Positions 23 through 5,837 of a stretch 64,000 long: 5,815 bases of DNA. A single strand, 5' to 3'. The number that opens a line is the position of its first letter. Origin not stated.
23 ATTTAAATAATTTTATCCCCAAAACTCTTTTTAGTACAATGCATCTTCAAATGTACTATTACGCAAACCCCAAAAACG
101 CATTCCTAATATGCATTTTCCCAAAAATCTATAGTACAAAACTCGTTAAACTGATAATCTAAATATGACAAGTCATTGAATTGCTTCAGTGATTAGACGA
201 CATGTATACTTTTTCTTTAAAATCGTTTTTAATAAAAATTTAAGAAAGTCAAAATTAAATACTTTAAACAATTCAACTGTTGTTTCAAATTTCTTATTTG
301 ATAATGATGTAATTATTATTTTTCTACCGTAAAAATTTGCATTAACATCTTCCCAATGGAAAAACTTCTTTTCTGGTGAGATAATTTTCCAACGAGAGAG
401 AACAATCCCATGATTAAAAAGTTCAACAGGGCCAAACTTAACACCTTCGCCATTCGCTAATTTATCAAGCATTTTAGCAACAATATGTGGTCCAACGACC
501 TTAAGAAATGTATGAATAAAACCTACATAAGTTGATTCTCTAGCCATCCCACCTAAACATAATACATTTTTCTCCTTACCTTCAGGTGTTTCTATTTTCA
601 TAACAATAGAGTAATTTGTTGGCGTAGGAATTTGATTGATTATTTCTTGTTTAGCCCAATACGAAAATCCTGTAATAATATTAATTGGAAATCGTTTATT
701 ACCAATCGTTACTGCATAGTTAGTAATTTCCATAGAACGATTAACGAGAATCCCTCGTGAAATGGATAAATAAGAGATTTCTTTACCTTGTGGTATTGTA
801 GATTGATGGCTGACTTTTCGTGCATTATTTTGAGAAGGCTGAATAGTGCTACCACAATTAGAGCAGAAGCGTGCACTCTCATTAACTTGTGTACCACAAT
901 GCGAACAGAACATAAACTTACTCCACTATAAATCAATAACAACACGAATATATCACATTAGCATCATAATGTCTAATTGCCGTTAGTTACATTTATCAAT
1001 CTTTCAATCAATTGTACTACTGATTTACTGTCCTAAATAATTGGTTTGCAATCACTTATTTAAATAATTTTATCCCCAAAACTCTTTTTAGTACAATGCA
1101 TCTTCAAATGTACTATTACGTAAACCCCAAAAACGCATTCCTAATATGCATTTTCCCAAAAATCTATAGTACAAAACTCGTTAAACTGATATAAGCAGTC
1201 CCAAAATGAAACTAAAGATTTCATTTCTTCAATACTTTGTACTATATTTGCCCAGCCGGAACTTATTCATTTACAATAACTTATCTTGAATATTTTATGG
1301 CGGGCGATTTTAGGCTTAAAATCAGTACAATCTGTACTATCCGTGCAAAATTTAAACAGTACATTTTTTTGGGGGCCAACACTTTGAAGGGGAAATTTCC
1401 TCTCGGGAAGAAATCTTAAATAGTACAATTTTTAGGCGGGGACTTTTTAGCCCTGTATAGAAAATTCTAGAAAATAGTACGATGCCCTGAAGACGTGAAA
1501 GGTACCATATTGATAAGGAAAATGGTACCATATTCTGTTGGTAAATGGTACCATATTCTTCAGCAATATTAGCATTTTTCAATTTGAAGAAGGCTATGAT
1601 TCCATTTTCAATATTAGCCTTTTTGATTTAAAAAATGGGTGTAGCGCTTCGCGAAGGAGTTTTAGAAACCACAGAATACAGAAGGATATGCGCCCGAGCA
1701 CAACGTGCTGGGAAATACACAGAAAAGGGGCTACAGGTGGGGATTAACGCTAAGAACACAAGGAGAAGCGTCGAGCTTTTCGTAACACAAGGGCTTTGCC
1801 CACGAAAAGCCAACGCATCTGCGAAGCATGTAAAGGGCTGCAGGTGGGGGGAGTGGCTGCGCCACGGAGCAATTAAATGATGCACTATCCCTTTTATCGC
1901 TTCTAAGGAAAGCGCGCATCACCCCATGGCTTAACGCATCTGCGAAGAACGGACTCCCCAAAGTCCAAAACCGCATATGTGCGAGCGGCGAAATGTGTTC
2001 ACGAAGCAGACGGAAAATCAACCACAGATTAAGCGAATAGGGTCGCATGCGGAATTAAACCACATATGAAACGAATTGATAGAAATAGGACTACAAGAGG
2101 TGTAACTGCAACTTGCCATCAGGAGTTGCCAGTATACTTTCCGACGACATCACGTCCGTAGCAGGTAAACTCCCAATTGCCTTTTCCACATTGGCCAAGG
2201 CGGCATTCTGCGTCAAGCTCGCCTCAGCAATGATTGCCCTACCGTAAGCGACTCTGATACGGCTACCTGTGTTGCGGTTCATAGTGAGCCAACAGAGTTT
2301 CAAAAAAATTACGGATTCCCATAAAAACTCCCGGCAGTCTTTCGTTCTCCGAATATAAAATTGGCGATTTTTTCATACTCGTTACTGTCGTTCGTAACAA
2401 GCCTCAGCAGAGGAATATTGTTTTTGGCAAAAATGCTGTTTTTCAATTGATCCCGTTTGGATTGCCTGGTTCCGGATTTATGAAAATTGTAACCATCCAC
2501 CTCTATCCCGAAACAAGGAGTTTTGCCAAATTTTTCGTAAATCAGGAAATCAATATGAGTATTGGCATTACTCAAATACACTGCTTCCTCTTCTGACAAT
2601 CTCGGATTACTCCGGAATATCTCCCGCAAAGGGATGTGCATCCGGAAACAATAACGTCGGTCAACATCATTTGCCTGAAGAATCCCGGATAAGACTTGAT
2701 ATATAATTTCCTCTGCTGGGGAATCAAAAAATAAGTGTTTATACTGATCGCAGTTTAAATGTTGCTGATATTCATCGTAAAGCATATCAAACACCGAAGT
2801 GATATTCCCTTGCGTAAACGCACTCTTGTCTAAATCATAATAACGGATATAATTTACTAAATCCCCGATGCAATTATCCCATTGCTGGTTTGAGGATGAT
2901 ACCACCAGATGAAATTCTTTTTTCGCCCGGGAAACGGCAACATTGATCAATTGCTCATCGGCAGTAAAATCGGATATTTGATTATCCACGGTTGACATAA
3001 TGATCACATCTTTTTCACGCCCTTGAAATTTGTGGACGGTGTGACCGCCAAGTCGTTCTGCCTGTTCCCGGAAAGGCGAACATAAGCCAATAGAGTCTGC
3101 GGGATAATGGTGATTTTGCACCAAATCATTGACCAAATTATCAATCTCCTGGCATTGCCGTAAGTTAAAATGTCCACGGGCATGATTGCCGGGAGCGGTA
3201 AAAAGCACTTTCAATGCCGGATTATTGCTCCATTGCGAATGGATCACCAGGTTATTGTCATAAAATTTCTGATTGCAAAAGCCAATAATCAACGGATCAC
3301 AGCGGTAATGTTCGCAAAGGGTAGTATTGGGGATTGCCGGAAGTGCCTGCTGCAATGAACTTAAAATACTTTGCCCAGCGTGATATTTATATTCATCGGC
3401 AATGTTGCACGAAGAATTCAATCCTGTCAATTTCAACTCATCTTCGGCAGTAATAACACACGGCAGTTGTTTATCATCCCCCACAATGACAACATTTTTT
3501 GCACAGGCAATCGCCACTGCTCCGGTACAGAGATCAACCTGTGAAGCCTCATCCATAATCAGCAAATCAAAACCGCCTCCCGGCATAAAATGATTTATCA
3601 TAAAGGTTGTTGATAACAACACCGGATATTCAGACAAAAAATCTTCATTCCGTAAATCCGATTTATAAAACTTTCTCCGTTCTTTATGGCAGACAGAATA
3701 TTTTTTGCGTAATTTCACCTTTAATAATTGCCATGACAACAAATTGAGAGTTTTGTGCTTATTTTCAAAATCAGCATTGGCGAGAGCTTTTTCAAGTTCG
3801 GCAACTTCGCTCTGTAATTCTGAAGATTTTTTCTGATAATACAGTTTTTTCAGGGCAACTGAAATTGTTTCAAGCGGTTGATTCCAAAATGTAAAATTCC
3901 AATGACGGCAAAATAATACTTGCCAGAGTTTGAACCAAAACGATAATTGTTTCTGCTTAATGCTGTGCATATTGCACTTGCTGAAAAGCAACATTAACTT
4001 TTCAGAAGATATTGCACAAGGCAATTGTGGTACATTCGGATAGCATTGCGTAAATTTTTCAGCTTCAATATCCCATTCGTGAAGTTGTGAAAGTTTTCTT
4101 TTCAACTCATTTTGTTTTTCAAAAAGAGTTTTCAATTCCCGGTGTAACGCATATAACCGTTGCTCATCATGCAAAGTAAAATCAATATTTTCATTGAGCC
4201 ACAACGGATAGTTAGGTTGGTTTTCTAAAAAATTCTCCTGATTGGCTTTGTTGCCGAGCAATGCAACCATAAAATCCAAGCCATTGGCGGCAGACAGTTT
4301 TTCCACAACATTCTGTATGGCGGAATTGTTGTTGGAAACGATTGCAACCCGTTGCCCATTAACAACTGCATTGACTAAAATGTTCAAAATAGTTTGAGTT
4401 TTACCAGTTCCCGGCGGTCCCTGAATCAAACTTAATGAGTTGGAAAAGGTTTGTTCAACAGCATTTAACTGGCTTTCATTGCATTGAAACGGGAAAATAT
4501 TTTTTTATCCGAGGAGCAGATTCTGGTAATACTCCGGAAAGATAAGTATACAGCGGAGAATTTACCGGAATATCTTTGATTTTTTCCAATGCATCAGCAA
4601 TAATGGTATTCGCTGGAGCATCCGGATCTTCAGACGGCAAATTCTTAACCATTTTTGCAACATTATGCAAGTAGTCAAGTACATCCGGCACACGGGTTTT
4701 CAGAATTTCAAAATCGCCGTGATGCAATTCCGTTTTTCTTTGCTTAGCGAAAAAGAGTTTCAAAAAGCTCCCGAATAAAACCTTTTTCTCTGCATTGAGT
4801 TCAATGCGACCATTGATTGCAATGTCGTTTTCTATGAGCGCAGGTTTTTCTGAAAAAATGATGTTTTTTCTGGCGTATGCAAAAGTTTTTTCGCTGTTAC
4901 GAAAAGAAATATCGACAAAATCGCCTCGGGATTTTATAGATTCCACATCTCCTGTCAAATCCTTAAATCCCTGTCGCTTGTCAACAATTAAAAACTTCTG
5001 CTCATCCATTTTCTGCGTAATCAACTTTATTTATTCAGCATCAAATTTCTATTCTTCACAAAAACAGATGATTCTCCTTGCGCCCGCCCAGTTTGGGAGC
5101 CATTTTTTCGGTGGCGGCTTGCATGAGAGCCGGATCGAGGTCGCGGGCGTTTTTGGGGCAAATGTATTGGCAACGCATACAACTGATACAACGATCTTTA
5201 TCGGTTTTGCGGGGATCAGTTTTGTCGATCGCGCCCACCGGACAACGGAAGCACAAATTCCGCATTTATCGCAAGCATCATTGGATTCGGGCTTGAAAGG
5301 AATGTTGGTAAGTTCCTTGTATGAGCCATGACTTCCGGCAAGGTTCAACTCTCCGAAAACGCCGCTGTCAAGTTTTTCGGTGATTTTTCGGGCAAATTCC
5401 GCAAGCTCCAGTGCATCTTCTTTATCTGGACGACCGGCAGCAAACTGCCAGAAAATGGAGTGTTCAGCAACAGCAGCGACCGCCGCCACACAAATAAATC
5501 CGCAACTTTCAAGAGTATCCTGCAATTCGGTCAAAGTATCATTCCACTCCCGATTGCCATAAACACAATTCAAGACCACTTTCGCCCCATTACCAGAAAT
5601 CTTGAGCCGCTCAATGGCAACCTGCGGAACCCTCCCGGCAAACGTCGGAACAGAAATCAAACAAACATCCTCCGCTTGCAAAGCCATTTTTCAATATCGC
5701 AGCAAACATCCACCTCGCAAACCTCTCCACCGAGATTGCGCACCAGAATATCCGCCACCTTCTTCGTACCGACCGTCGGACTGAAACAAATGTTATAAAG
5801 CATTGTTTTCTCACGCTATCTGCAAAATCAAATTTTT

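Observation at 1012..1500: Dense AGTAC/GTACT motif array, conserved in a diverged copy 17.4 kb away: candidate site-specific recombination locus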

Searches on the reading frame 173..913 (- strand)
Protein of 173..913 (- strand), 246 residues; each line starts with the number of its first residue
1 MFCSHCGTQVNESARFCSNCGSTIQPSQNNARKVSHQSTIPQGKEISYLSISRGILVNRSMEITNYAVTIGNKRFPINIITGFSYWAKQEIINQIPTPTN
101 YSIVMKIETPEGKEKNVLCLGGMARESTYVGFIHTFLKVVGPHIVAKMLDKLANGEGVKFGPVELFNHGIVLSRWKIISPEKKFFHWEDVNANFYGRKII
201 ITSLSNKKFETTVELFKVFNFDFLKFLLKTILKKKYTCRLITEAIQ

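Call 7: search_protein_families(library=pfam, proteins=[window:173-913:-])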
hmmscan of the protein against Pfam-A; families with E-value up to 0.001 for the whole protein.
window:173-913:- (246 aa): 5 families
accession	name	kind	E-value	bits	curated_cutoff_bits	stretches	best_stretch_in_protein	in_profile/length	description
PF13240.11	Zn_Ribbon_1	-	5.5e-09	36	25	1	2-22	1-21/23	zinc-ribbon domain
PF13248.11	Zn_ribbon_3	-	5.9e-05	22.8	27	1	3-22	5-24/26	zinc-ribbon domain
PF09297.16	Zn_ribbon_NUD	-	7.2e-05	22.9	24.8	0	13-28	2-17/32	NADH pyrophosphatase zinc ribbon domain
PF12773.13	DZR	-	8e-05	23.2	27.3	1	3-25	1-23/45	Double zinc ribbon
PF24463.1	DUF7577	-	0.00011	22.1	28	1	2-24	4-26/27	Domain of unknown function (DUF7577)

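Call 15: find_encoding_contigs(protein=window:173-913:-, flank=10000, max_places=10)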
Protein window:173-913:- (246 aa): no gene with exactly this product is on record in the collection.

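Call 44: search_protein_families(library=ncbifam, proteins=[window:173-913:-], max_evalue=0.01)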
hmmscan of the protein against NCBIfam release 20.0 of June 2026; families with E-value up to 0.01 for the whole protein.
window:173-913:- (246 aa): 1 family
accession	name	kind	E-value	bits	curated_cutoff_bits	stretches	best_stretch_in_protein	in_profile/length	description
NF053815.1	teico_TcaA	equivalog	0.0029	16.5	550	1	3-39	4-40/463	membrane-associated protein TcaA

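Call 56: find_homologous_proteins(query=window:173-913:-, max_evalue=0.00001)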
Query window:173-913:- (246 aa): 1 proteins with E <= 0.00001 among 561 candidates.
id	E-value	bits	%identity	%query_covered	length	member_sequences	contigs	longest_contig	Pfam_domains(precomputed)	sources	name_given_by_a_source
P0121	7.8e-163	557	100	100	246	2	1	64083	PF13240.12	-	-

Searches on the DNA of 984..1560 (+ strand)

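Call 58: search_dna_similar(query=window:984-1560:+, collection=plasmids, mode=distant, max_rows=10)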
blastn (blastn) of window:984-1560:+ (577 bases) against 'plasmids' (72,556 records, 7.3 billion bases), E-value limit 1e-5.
No match.

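Call 59: search_dna_similar(query=window:984-1560:+, collection=phages, mode=distant, max_rows=10)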
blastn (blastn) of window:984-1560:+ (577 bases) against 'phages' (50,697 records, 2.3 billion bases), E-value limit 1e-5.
No match.

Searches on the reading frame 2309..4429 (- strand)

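Call 7: search_protein_families(library=pfam, proteins=[window:2309-4429:-])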
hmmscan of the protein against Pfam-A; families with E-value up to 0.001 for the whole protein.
window:2309-4429:- (706 aa): 8 families
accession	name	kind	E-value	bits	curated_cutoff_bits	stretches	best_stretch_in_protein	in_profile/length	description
PF13086.12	AAA_11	-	5.2e-23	82.6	27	1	1-327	21-255/257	AAA domain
PF13087.12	AAA_12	-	3.1e-19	69.8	27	1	353-510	3-192/195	AAA domain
PF10881.14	DUF2726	-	5.7e-14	52.4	24.7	1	570-692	6-123/126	Protein of unknown function (DUF2726)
PF13245.12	AAA_19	-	1.1e-09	38.9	25.1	1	2-48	16-64/134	AAA domain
PF01443.25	Viral_helicase1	-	1.9e-09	38.1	21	0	280-327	53-102/228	Viral superfamily 1 RNA helicase core domain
PF13604.12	AAA_30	-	2.2e-07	31.2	27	0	288-325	90-131/191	AAA domain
PF09848.15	SLFN-g3_helicase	-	2.5e-05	24.2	24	1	1-111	5-109/354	Schlafen group 3, DNA/RNA helicase domain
PF13538.12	UvrD_C_2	-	3.5e-05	24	27.4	1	464-509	6-52/52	UvrD-like helicase C-terminal domain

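Call 64: search_protein_families(library=padloc, proteins=[window:2309-4429:-], max_evalue=0.00001)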
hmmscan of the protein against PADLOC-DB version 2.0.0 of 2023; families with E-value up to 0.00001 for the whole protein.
window:2309-4429:- (706 aa): 8 families
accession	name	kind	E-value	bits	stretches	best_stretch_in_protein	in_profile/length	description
PDLC03924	MkoC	-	1.2e-38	130.9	1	269-507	639-939/1136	-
PDLC03920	MkoA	-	2.2e-37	126.9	1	1-511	635-1075/1112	-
PDLC05009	PDC-S37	-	2.1e-34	116.6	2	282-449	931-1097/1550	-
PDLC03921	MkoA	-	4.4e-24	82.3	3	464-529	1516-1587/1607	-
PDLC02194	Hhe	-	5e-23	78.4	2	279-459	1371-1548/1911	-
PDLC04140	mad8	-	1e-07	29.8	1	1-117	31-124/314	mads_8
PDLC00117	GajB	-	1.4e-06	25.1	0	425-518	480-582/604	UrvD helicase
PDLC02895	DpdJ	-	4.3e-06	21.8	0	287-393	193-287/2112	DpdJ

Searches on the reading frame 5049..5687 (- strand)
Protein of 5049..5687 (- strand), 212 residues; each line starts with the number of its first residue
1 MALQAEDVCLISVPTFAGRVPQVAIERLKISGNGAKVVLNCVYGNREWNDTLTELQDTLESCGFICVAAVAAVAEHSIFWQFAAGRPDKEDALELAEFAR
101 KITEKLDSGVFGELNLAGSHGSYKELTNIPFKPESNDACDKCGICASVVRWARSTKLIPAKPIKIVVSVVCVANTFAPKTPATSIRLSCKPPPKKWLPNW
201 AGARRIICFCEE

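Call 7: search_protein_families(library=pfam, proteins=[window:5049-5687:-])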
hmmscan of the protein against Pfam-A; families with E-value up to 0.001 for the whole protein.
window:5049-5687:- (212 aa): 0 families

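Call 44: search_protein_families(library=ncbifam, proteins=[window:5049-5687:-], max_evalue=0.01)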
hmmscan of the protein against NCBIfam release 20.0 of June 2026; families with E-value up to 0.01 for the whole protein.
window:5049-5687:- (212 aa): 1 family
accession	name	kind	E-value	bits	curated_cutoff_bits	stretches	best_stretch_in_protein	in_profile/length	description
NF038196.1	ferrodoxin_EFR1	subfamily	0.0024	17.9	75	1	4-148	39-195/242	EFR1 family ferrodoxin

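Call 64: search_protein_families(library=padloc, proteins=[window:5049-5687:-], max_evalue=0.00001)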
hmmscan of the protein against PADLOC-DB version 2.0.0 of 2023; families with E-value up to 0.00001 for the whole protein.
window:5049-5687:- (212 aa): 0 families
